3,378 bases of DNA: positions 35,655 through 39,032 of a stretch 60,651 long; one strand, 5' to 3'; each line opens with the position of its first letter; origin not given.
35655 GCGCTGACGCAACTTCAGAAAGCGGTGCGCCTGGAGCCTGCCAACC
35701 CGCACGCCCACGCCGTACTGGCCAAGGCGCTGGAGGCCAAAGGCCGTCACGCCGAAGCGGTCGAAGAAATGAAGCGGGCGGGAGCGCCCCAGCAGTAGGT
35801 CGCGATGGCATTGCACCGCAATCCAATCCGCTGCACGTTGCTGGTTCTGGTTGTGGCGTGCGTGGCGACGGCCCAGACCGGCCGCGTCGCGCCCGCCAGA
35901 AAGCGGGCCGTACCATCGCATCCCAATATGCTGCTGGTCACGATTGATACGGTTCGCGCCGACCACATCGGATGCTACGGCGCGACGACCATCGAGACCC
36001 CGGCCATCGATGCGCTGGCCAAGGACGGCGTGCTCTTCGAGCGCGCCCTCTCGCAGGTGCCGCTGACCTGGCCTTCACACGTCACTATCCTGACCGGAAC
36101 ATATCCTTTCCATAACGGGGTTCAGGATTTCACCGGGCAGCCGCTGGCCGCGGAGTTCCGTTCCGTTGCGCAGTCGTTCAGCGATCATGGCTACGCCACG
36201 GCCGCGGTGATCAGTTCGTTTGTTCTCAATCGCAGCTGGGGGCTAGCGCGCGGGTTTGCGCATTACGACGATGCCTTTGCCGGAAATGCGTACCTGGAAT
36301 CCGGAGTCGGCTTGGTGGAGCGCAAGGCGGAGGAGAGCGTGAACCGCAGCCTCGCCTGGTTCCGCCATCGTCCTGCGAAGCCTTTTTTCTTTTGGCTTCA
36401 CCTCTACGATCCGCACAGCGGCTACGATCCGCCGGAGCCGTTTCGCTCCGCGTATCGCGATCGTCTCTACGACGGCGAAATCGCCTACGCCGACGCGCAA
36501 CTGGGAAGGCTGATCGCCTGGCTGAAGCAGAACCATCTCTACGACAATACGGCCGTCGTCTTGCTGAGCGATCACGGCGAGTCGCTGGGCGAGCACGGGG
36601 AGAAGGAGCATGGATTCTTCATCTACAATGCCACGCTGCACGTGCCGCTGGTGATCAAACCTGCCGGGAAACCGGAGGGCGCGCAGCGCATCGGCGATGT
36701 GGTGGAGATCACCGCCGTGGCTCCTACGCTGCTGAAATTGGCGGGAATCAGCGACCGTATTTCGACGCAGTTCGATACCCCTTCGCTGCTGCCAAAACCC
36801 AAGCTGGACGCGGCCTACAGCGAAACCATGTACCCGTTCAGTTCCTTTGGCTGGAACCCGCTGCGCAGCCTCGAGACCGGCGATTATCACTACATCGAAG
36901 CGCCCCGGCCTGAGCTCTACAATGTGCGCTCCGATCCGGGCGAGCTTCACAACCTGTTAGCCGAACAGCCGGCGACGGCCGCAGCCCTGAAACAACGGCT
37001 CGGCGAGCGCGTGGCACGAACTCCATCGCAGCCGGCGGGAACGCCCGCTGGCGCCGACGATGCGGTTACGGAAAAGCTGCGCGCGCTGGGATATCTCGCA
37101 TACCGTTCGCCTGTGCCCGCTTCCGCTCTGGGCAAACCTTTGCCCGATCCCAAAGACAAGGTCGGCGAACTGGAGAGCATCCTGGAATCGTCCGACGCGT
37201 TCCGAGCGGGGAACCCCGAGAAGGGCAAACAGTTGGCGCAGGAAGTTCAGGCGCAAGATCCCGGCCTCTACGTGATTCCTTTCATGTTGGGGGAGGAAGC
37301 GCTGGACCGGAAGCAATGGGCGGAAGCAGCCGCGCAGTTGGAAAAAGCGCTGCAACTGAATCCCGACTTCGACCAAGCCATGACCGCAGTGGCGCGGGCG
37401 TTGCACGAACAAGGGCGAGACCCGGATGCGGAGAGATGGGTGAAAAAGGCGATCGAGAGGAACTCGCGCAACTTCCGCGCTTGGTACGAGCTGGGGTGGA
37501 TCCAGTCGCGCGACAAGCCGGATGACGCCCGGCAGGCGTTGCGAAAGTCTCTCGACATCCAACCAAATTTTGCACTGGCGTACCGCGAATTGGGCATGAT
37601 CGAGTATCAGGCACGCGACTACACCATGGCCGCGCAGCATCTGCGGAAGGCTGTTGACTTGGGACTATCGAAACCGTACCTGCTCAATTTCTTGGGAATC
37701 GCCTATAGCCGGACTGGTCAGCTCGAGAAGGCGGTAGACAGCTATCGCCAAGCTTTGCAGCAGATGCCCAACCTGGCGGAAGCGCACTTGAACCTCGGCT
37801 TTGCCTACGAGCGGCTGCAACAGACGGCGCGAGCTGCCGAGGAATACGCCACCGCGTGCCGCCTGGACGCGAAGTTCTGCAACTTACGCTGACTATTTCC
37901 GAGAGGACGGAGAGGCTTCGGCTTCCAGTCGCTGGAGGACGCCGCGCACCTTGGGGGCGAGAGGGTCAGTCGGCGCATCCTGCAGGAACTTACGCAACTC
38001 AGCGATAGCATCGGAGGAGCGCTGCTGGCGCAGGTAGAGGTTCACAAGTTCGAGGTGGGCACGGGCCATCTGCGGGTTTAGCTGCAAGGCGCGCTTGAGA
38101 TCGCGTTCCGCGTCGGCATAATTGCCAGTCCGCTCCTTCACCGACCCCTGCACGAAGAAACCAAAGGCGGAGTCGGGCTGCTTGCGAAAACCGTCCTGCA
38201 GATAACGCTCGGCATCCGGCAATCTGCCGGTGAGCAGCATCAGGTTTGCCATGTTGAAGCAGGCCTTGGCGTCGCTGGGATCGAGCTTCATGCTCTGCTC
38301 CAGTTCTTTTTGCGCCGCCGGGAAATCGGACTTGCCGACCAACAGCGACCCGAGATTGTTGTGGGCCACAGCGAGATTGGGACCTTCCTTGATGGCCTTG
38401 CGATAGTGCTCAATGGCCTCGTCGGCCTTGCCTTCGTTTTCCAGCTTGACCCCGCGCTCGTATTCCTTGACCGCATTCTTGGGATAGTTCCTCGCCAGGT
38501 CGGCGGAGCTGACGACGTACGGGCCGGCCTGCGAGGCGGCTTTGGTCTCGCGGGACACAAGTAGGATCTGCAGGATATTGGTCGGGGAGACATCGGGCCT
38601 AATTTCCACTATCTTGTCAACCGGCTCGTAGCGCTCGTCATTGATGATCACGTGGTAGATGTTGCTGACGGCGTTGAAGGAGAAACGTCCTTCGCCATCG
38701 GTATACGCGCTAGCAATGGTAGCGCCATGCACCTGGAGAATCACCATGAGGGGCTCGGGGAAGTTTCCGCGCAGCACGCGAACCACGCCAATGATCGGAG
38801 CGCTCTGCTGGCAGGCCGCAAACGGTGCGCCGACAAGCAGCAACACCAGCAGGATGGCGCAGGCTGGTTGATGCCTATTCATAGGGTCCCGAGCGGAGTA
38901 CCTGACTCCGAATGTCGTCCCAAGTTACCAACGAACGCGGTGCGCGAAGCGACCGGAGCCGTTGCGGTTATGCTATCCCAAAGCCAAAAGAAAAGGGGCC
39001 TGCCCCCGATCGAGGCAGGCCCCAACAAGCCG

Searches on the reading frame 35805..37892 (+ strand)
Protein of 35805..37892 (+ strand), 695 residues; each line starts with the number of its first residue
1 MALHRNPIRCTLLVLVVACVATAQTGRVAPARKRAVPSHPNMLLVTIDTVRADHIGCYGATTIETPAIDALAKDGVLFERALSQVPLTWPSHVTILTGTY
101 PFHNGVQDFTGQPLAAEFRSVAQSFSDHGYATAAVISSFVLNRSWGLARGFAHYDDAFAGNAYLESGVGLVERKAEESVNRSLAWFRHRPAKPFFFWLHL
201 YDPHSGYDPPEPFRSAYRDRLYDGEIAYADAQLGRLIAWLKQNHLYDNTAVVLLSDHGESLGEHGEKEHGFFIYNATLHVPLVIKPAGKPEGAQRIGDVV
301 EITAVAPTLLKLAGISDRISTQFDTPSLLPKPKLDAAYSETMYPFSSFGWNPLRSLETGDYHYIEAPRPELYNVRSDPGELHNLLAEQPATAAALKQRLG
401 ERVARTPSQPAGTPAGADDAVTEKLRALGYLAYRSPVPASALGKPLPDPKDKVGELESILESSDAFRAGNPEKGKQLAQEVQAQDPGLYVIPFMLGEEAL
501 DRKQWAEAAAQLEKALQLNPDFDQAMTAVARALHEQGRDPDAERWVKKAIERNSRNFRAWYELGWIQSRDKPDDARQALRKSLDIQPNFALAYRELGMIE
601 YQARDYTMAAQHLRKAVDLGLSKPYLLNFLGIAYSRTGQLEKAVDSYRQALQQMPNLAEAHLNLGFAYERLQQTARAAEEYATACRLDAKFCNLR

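Call 94: search_protein_families(library=pfam, proteins=[window:35805-37892:+], max_evalue=0.00001)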
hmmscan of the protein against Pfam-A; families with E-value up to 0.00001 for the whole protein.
window:35805-37892:+ (695 aa): 17 families
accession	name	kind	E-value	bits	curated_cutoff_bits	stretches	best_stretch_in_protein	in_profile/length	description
PF00884.28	Sulfatase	-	4.7e-44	151.3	25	1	40-315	1-301/301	Sulfatase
PF07719.23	TPR_2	-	6.3e-27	91.9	27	0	625-656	2-33/34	Tetratricopeptide repeat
PF13414.12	TPR_11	-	2.8e-23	81.7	26.8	1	633-671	3-41/42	TPR repeat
PF00515.34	TPR_1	-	6.1e-19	67.4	27.8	0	625-656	2-33/34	Tetratricopeptide repeat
PF13431.12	TPR_17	-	7.1e-18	63.8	24.4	0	547-569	3-25/34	Tetratricopeptide repeat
PF01663.27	Phosphodiest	-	7.8e-17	62.3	23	2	43-109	2-65/342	Type I phosphodiesterase / nucleotide pyrophosphatase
PF13432.12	TPR_16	-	3.1e-16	59.9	32.7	1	493-553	1-61/65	Tetratricopeptide repeat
PF14559.12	TPR_19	-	2.6e-15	56.9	25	1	499-560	1-61/68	Tetratricopeptide repeat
PF13181.12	TPR_8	-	7.7e-14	51.1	25.7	0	627-652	4-29/34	Tetratricopeptide repeat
PF13424.12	TPR_12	-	2.8e-12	47.1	30.1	0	590-652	3-73/77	Tetratricopeptide repeat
PF13428.12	TPR_14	-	4.4e-11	42.8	23.5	0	526-564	4-42/44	Tetratricopeptide repeat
PF23914.1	TPR_CcmH_CycH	-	3.1e-10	40.5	42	1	549-656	42-153/158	Cytochrome c-type biogenesis protein H TPR domain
PF13374.12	TPR_10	-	1.1e-08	35.3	27.5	0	525-552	4-31/42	Tetratricopeptide repeat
PF13174.12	TPR_6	-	1.5e-07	32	26.3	0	630-656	6-32/33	Tetratricopeptide repeat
PF16347.10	SGSH_C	-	3.7e-07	30.8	29.3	1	263-402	2-147/154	N-sulphoglucosamine sulphohydrolase, C-terminal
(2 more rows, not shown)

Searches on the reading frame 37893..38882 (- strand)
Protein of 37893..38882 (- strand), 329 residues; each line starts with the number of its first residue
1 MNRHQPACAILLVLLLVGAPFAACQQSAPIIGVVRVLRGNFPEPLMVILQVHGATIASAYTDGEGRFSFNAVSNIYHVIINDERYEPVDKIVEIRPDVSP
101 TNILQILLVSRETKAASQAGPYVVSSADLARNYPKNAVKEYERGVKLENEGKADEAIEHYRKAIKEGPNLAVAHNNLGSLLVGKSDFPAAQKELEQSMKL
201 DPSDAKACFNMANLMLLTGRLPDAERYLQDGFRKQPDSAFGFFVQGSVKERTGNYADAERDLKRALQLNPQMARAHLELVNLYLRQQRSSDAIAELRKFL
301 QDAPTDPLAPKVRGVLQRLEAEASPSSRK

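Call 94: search_protein_families(library=pfam, proteins=[window:37893-38882:-], max_evalue=0.00001)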
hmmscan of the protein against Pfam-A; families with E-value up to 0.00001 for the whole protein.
window:37893-38882:- (329 aa): 14 families
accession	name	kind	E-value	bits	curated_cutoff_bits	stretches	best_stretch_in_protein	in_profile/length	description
PF14559.12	TPR_19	-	5.7e-23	81.5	25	2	253-308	5-60/68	Tetratricopeptide repeat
PF07719.23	TPR_2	-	2.8e-22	77.4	27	0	241-271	3-33/34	Tetratricopeptide repeat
PF13432.12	TPR_16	-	1.5e-20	73.7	32.7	1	245-307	3-65/65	Tetratricopeptide repeat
PF13428.12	TPR_14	-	3.6e-18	64.7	23.5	0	274-309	2-37/44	Tetratricopeptide repeat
PF00515.34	TPR_1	-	7.9e-17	60.7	27.8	0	141-169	5-33/34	Tetratricopeptide repeat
PF13414.12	TPR_11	-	1.3e-16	60.4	26.8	1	151-181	8-38/42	TPR repeat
PF13431.12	TPR_17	-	1.1e-13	50.7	24.4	0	194-225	2-33/34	Tetratricopeptide repeat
PF13181.12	TPR_8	-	1.9e-13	49.8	25.7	0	245-271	7-33/34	Tetratricopeptide repeat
PF13424.12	TPR_12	-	7.8e-11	42.5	30.1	0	154-201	20-75/77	Tetratricopeptide repeat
PF24575.1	TPR_Slam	-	4.1e-10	40.5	35.2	0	137-193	47-103/104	Surface lipoprotein assembly modifier, N-terminal TPR repeats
PF13371.12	TPR_9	-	7.4e-08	32.7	35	0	253-316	9-72/73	Tetratricopeptide repeat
PF25064.1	ARM_TT21_5th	-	1.1e-06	29.3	27.8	0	179-284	9-117/117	TT21 fifth ARM repeats domain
PF13176.12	TPR_7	-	1.1e-06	28.7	27.9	0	148-168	10-32/36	Tetratricopeptide repeat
PF23914.1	TPR_CcmH_CycH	-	7e-06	26.4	42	0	232-306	43-120/158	Cytochrome c-type biogenesis protein H TPR domain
